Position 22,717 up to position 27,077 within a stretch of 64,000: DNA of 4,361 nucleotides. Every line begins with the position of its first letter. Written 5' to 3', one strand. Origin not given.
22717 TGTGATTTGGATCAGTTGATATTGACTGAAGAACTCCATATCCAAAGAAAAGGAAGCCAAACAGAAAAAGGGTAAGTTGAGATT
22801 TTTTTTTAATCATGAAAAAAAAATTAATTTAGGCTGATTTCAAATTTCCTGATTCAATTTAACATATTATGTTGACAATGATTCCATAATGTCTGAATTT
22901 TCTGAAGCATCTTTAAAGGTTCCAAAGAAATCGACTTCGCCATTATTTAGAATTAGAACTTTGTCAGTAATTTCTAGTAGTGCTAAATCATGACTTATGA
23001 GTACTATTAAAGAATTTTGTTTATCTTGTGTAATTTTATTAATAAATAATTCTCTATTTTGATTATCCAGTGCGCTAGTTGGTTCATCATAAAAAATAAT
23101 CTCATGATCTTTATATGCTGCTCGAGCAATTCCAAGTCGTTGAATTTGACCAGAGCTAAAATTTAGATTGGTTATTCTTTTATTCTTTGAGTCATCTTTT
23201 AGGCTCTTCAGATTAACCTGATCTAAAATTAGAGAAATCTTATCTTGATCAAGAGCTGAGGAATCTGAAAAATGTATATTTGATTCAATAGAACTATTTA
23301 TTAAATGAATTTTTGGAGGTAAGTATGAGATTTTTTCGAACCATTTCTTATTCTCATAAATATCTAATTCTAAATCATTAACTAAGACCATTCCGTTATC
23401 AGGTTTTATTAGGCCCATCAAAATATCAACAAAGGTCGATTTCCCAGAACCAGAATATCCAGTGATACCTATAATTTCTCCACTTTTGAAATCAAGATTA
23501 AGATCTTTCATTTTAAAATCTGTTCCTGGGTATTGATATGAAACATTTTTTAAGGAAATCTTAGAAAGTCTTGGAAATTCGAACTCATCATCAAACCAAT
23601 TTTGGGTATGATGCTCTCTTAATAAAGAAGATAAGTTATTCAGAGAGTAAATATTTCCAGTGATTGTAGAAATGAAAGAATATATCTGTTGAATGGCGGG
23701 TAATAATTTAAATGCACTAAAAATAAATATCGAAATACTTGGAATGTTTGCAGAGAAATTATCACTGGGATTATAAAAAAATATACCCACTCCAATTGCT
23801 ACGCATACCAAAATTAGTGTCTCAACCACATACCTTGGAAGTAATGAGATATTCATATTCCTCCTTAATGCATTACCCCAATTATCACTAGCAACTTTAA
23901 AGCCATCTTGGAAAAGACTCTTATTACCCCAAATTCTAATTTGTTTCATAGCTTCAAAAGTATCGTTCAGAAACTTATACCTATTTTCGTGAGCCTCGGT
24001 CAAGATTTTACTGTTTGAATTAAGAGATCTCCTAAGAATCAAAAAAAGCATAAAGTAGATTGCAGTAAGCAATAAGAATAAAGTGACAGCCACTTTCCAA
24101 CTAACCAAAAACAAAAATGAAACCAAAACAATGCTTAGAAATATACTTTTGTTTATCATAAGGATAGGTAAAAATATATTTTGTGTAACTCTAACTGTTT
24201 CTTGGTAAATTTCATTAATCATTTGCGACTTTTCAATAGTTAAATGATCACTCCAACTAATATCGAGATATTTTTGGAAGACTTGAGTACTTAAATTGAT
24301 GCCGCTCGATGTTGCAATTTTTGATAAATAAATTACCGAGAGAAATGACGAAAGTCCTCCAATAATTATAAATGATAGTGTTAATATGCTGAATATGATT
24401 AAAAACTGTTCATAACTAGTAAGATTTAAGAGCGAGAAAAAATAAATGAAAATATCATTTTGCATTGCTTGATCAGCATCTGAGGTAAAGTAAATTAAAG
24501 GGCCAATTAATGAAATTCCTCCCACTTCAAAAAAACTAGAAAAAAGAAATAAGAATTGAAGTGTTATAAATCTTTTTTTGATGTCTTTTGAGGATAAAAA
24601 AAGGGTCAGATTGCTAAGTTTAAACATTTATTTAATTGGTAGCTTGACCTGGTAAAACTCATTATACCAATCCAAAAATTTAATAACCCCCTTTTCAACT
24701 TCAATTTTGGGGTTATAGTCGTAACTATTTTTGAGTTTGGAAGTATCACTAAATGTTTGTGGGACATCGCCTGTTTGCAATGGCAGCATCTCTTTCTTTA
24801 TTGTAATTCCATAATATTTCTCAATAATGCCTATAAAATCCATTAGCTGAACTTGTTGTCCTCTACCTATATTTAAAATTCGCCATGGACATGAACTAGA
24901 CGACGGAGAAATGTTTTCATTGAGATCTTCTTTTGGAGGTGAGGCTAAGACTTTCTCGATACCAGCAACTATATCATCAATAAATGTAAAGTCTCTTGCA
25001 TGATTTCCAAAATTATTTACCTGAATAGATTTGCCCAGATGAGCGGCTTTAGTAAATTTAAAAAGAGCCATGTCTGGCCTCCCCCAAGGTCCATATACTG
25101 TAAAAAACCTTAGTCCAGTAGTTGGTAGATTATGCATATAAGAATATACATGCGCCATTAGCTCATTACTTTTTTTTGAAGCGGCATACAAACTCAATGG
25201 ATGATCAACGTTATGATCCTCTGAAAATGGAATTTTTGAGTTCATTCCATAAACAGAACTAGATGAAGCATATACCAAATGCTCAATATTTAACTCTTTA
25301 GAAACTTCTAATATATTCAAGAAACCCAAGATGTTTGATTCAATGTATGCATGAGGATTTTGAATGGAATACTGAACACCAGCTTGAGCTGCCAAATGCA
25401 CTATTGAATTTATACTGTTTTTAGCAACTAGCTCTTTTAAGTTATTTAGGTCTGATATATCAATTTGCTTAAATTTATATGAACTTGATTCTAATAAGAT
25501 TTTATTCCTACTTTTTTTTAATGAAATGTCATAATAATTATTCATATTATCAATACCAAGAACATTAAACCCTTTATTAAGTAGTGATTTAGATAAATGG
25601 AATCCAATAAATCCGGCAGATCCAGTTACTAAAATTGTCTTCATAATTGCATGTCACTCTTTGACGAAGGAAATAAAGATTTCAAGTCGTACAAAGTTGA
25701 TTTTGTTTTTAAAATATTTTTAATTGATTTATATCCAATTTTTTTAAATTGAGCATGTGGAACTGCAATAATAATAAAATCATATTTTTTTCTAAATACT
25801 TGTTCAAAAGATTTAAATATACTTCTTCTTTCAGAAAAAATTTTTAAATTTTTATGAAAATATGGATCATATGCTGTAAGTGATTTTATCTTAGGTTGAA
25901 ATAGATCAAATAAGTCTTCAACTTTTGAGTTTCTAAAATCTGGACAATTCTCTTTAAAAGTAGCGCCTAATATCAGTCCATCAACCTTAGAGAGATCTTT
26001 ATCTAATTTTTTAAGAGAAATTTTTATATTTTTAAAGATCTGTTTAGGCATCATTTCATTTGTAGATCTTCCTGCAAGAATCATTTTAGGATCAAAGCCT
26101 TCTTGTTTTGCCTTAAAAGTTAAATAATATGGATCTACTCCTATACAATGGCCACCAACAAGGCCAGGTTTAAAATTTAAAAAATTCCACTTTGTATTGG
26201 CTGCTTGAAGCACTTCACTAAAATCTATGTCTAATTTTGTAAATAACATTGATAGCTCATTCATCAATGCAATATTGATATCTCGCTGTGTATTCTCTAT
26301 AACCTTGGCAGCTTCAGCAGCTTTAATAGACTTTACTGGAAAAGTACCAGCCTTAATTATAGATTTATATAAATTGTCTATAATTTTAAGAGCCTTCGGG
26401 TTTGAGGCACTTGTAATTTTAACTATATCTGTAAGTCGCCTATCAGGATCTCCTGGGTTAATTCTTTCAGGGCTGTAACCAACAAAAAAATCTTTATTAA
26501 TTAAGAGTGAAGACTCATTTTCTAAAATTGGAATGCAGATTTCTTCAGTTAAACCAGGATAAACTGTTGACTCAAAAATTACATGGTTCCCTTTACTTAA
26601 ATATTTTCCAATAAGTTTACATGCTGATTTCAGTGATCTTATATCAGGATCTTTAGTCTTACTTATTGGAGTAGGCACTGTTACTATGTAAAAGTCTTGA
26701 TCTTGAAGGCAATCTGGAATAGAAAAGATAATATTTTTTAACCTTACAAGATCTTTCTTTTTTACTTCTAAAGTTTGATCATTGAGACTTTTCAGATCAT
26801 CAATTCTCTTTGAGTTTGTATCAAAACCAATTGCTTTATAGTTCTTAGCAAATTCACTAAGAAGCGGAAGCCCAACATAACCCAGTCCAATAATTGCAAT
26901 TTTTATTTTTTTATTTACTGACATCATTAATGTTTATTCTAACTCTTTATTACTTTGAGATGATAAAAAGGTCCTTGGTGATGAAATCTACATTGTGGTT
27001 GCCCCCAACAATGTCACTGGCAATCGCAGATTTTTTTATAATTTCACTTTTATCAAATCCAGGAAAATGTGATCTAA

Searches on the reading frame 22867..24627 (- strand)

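Call 15: search_protein_families(library=pfam, proteins=[window:22867-24627:-], max_evalue=0.001)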
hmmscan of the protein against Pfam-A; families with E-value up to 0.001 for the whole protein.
window:22867-24627:- (586 aa): 4 families
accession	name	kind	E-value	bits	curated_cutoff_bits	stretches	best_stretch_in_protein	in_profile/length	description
PF00005.33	ABC_tran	-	7.2e-26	91.9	25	1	374-518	2-137/137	ABC transporter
PF00664.28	ABC_membrane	-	1.5e-11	45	28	1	59-278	21-241/274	ABC transporter transmembrane region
PF02463.25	SMC_N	-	3.6e-05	23.7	40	1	374-558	16-209/220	RecF/RecN/SMC N terminal domain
PF13555.12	AAA_29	-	5.2e-05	23.4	27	1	378-411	17-50/61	P-loop containing region of AAA domain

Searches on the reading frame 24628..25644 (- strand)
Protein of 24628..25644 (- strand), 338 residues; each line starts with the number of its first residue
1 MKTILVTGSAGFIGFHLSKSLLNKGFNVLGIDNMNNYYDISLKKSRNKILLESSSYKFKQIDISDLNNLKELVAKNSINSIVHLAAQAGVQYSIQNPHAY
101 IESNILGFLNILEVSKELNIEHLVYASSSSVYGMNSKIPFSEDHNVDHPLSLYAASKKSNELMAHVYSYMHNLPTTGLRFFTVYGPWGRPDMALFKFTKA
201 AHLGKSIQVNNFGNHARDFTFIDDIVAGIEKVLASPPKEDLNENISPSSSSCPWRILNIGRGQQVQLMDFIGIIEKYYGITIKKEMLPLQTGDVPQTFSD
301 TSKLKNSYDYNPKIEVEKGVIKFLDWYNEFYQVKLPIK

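Call 15: search_protein_families(library=pfam, proteins=[window:24628-25644:-], max_evalue=0.001)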
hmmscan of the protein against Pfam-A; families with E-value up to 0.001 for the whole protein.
window:24628-25644:- (338 aa): 8 families
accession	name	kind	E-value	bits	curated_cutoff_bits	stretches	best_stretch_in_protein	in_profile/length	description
PF16363.11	GDP_Man_Dehyd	-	1.4e-53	183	27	1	5-320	1-329/332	GDP-mannose 4,6 dehydratase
PF01370.27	Epimerase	-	1.8e-53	181.9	20.9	1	4-239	1-235/240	NAD dependent epimerase/dehydratase family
PF01073.25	3Beta_HSD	-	3.4e-16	59.6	22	1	5-226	1-222/280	3-beta hydroxysteroid dehydrogenase/isomerase family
PF04321.23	RmlD_sub_bind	-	2.4e-14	53.6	27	1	3-186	2-154/287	RmlD substrate binding domain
PF02719.21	Polysacc_synt_2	-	4.9e-13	49.3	20.2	1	4-128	1-128/293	Polysaccharide biosynthesis protein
PF00106.31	adh_short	-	1.4e-06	28.4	26.6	1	2-112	1-116/195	short chain dehydrogenase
PF07993.18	NAD_binding_4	-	9.4e-06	25.4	20.1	0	75-144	86-152/258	Male sterility protein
PF08659.16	KR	-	2.5e-05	24.7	22.6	1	3-137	2-146/180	KR domain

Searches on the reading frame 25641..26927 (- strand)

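Call 15: search_protein_families(library=pfam, proteins=[window:25641-26927:-], max_evalue=0.001)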
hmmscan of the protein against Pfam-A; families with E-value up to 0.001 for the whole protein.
window:25641-26927:- (428 aa): 5 families
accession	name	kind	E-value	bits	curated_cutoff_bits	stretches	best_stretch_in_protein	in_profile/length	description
PF03721.20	UDPG_MGDP_dh_N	-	2.4e-28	99.4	27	1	9-161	2-161/187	UDP-glucose/GDP-mannose dehydrogenase family, NAD binding domain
PF00984.24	UDPG_MGDP_dh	-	3.5e-24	85.1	25.4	1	203-291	2-93/94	UDP-glucose/GDP-mannose dehydrogenase family, central domain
PF03720.21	UDPG_MGDP_dh_C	-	9.4e-18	64.9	30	1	318-418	1-100/103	UDP-glucose/GDP-mannose dehydrogenase family, UDP binding domain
PF03807.23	F420_oxidored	-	0.00038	21.4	21.6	0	9-68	1-64/94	NADP oxidoreductase coenzyme F420-dependent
PF03446.21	NAD_binding_2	-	0.00076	20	21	0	9-130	1-103/161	NAD binding domain of 6-phosphogluconate dehydrogenase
